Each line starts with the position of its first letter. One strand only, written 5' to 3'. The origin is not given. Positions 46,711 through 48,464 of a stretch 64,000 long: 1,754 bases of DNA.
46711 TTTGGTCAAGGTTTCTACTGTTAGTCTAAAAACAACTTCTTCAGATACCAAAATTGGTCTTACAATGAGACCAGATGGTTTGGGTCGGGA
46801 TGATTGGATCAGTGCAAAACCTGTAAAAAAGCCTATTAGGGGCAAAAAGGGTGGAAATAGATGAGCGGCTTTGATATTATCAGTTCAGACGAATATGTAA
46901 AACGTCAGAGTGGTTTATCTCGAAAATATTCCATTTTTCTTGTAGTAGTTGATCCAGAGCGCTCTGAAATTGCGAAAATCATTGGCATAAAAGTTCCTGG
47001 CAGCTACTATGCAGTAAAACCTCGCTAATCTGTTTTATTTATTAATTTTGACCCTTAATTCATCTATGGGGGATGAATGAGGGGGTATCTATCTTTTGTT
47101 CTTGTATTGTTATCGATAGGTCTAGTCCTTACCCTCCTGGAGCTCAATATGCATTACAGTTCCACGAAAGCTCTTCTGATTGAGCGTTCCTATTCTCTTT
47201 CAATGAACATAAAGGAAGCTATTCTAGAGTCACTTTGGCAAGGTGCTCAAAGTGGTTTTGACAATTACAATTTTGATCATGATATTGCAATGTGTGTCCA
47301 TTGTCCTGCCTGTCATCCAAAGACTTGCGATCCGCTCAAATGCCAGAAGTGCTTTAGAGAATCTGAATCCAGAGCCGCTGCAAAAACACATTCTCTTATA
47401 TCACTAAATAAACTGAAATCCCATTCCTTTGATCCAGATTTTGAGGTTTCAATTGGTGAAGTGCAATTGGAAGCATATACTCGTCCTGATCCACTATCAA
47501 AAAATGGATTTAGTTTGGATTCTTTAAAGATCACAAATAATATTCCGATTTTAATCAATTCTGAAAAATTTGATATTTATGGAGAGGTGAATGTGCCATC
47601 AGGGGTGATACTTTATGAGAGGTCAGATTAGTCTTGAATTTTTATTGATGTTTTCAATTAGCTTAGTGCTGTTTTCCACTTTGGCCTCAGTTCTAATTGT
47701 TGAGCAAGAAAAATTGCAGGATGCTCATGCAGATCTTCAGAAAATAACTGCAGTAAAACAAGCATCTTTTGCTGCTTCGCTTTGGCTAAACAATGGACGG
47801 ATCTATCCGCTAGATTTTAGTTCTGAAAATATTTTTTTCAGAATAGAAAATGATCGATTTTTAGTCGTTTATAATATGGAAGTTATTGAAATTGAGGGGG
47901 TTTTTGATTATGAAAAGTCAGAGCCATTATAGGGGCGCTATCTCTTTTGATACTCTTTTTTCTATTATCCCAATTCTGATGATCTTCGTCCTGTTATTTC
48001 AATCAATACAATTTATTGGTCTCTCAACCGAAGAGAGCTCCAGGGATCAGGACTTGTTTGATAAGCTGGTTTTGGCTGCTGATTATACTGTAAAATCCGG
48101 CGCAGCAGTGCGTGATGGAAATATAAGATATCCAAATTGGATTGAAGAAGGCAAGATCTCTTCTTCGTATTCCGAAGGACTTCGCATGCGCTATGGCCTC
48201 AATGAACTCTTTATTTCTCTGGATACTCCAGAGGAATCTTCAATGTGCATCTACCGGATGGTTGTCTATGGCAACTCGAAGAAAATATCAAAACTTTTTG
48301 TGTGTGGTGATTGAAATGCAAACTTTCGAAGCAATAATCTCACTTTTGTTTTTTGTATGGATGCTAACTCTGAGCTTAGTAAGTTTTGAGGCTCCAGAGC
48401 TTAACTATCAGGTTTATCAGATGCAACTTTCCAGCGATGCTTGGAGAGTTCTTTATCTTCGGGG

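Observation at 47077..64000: Integrated hypothesis: a 17-kb surface-filament/secretion neighbourhood under Ser/Thr phospho-control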

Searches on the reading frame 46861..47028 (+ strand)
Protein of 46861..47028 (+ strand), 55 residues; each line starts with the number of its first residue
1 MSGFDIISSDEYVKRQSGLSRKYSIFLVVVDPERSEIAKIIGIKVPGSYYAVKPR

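Call 48: search_protein_families(library=ncbifam, proteins=[window:46861-47028:+], max_evalue=0.1)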
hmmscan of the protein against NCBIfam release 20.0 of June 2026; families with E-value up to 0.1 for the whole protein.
window:46861-47028:+ (55 aa): 4 families
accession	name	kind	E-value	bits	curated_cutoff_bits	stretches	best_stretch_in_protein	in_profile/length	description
NF041664.1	RNAP_arch_Epp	equivalog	3e-08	33.5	50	1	17-49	21-53/57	transcription elongation factor subunit Spt4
NF006224.0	PRK08351.1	equivalog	3.4e-07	30.2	108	1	19-53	26-59/61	DNA-directed RNA polymerase subunit E''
NF005003.0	PRK06393.1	equivalog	1.8e-05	24.7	137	1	25-54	34-62/64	DNA-directed RNA polymerase subunit E''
NF010545.0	PRK13935.1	equivalog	0.09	12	365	1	5-46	9-50/254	stationary phase survival protein SurE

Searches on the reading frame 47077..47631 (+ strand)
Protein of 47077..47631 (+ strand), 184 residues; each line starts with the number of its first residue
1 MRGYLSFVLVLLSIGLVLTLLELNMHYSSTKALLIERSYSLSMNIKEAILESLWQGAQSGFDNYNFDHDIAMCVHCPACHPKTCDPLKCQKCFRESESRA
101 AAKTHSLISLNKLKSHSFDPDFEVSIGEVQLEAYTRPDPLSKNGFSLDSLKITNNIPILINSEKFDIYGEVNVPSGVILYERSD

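Call 4: search_protein_families(library=pfam, proteins=[window:47077-47631:+], max_evalue=0.1)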
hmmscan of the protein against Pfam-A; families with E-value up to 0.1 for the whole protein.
window:47077-47631:+ (184 aa): 1 family
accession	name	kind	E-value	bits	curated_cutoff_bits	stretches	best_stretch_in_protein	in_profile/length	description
PF07725.18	LRR_3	-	0.051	13.9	20.2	0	20-28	2-10/20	Leucine Rich Repeat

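Call 48: search_protein_families(library=ncbifam, proteins=[window:47077-47631:+], max_evalue=0.1)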
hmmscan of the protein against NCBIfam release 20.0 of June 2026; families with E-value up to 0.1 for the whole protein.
window:47077-47631:+ (184 aa): 0 families

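Call 64: find_homologous_proteins(query=A3, max_evalue=0.001)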
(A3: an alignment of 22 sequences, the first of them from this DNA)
Query A3 (22 sequences) (184 aa, profile of the alignment): 67 proteins with E <= 0.001 among 5256 candidates.
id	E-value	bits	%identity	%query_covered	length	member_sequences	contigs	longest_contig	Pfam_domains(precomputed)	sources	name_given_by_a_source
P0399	2.5e-76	274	41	97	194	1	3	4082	-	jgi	jgi:hypothetical protein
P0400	1.1e-74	268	47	99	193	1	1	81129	-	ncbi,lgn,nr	ncbi:hypothetical protein KKB44_05770 [Candidatus Micrarchaeota archaeon]|nr:hypothetical protein [C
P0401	7.6e-74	266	45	99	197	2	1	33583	-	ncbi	-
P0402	8.2e-74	266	41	98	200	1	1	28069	-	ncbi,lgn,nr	ncbi:hypothetical protein H0O00_04695 [Candidatus Micrarchaeota archaeon]|nr:hypothetical protein [C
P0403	1.3e-73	265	47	97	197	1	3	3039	-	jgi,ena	-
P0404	3.4e-73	264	42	95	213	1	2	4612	-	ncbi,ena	-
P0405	5.5e-73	263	42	97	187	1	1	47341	-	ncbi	ncbi:MAG: hypothetical protein ABID61_04100 [Candidatus Micrarchaeota archaeon]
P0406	6.7e-73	263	45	99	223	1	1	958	-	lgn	-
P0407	1.1e-72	262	41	97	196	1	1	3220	-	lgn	-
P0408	2.4e-72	261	42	97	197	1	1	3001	-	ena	-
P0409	2.4e-72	261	44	97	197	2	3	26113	-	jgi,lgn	jgi:hypothetical protein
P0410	7.8e-72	259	45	97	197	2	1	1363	-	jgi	-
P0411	1.0e-71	259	45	99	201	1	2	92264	-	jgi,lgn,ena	-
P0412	2.2e-71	258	44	97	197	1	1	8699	-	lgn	-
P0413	1.3e-70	255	40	97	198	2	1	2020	-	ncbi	-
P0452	2.7e-41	159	28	96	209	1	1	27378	-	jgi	jgi:hypothetical protein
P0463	1.1e-8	53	31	68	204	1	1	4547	-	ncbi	-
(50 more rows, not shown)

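Call 65: find_encoding_contigs(protein=P0463, flank=5000, max_places=2)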
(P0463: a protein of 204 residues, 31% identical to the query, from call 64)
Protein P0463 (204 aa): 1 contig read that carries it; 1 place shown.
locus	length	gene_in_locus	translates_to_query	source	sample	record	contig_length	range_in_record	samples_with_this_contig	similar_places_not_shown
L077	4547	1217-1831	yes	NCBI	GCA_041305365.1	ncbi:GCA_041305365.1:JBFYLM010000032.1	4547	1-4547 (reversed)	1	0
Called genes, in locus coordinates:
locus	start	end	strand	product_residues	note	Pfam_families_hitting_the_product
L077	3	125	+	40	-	?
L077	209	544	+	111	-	-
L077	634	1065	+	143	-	-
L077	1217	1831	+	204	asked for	-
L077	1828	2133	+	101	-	-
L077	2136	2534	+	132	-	-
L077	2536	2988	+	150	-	-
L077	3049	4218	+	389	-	PF00155:Aminotran_1_2, PF00266:Aminotran_5 (faint)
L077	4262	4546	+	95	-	?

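Call 66: find_encoding_contigs(protein=P0452, flank=10000, max_places=2)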
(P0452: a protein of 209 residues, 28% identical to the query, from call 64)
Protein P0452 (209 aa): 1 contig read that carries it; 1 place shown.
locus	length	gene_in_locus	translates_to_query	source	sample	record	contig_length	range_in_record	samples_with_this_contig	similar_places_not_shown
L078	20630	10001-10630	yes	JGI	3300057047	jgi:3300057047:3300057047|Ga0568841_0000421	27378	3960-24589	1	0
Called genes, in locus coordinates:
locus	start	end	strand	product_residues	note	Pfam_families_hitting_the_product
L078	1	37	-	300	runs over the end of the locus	PF01545:Cation_efflux, PF16916:ZT_dimer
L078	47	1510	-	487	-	PF01583:APS_kinase (weak), PF06414:Zeta_toxin (weak), PF08433:KTI12, PF13207:AAA_17 (weak), PF13238:AAA_18, PF13671:AAA_33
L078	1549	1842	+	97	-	PF00708:Acylphosphatase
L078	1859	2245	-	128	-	-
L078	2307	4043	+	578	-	PF04675:DNA_ligase_A_N, PF01068:DNA_ligase_A_M, PF04679:DNA_ligase_A_C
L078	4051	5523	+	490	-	PF02789:Peptidase_M17_N, PF00883:Peptidase_M17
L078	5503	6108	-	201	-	PF01066:CDP-OH_P_transf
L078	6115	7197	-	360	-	PF01658:Inos-1-P_synth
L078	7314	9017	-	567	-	PF00089:Trypsin, PF13365:Trypsin_2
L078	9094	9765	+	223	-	PF03876:SHS2_Rpb7-N, PF00575:S1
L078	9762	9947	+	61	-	PF06093:Spt4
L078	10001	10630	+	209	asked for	-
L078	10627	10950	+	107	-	-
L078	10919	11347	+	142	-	-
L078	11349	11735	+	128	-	-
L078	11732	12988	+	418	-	PF00155:Aminotran_1_2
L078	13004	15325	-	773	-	-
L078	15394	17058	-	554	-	PF02355:SecD_SecF_C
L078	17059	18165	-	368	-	PF02355:SecD_SecF_C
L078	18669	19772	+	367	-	-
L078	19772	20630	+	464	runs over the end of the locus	-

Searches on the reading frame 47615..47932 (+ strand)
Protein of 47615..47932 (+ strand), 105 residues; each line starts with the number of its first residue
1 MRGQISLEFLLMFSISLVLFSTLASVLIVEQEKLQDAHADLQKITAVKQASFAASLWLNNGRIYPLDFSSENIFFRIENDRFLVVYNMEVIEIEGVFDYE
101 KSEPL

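Call 4: search_protein_families(library=pfam, proteins=[window:47615-47932:+], max_evalue=0.1)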
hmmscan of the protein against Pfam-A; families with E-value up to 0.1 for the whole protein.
window:47615-47932:+ (105 aa): 3 families
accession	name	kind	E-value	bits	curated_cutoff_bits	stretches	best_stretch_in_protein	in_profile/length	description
PF04021.17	Class_IIIsignal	-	0.00018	21.8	23.7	1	2-19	2-19/27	Class III signal peptide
PF05964.19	FYRN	-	0.0016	18.5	24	1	57-92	24-59/60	F/Y-rich N-terminus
PF06558.17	SecM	-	0.016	15.6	25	1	16-59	94-136/147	Secretion monitor precursor protein (SecM)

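Call 48: search_protein_families(library=ncbifam, proteins=[window:47615-47932:+], max_evalue=0.1)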
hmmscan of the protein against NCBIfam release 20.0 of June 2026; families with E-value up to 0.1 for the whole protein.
window:47615-47932:+ (105 aa): 1 family
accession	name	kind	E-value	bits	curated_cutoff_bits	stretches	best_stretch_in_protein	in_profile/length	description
NF002799.1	PRK02943.1-1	equivalog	0.098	12.7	100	0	15-59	113-156/169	secA translation cis-regulator SecM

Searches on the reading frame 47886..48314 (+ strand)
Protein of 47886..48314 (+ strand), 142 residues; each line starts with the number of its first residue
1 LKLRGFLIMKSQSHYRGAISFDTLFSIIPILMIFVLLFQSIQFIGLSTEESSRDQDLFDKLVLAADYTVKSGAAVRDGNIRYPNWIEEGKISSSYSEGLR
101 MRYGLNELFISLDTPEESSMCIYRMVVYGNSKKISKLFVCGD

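Call 4: search_protein_families(library=pfam, proteins=[window:47886-48314:+], max_evalue=0.1)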
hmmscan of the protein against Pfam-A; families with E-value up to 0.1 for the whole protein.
window:47886-48314:+ (142 aa): 1 family
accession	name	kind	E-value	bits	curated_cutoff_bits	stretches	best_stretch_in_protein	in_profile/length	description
PF03631.20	Virul_fac_BrkB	-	0.008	16.3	33.7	1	17-49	10-36/259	Virulence factor BrkB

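Call 48: search_protein_families(library=ncbifam, proteins=[window:47910-48314:+], max_evalue=0.1)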
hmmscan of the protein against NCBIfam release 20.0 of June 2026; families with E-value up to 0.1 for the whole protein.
window:47910-48314:+ (134 aa): 0 families
